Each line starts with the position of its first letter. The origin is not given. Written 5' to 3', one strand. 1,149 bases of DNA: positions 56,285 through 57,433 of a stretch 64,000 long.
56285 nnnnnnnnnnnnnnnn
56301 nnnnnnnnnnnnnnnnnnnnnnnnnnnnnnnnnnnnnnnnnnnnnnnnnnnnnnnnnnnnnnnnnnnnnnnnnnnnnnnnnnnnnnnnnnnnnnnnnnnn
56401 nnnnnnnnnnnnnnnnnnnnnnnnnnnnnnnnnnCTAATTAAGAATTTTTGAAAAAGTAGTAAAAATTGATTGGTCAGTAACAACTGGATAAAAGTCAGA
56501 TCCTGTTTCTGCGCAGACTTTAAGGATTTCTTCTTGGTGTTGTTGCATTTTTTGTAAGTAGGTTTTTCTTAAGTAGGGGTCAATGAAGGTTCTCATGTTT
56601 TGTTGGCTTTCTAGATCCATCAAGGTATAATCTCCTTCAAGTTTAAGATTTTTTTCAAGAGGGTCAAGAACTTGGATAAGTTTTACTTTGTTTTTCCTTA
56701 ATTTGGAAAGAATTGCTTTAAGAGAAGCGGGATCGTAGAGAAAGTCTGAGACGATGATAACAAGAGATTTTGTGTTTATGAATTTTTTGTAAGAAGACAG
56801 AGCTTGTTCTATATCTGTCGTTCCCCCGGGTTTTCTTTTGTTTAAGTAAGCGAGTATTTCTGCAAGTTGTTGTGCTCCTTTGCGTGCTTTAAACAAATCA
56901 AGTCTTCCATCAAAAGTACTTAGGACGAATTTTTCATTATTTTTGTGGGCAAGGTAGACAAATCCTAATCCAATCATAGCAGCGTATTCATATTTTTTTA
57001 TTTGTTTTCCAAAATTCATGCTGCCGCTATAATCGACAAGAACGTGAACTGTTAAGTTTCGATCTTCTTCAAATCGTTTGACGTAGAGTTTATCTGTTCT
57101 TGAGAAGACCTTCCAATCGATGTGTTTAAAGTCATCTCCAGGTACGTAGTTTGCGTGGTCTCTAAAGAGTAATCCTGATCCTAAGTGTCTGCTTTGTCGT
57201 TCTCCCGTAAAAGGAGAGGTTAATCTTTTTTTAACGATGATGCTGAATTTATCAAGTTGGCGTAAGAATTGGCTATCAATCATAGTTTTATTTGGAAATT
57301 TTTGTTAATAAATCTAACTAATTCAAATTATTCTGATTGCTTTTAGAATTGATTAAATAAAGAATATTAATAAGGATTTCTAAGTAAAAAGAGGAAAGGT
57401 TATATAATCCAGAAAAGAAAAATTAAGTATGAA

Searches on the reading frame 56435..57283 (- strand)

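Call 8: search_protein_families(library=pfam, proteins=[window:56435-57283:-], max_evalue=0.01)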
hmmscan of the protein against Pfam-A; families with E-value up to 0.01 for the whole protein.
window:56435-57283:- (282 aa): 4 families
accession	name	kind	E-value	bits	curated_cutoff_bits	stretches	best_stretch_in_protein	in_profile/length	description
PF01882.25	DUF58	-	1.2e-45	155.8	23.4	1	44-251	3-215/216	Protein of unknown function DUF58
PF13519.12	VWA_2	-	2.3e-07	31.8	27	1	81-181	3-106/107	von Willebrand factor type A domain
PF05762.20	VWA_CoxE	-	5.1e-07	29.8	26.4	1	74-211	54-190/222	VWA domain containing CoxE-like protein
PF22688.2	Hda_lid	-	0.002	18.5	27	0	5-25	40-60/65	Hda, lid domain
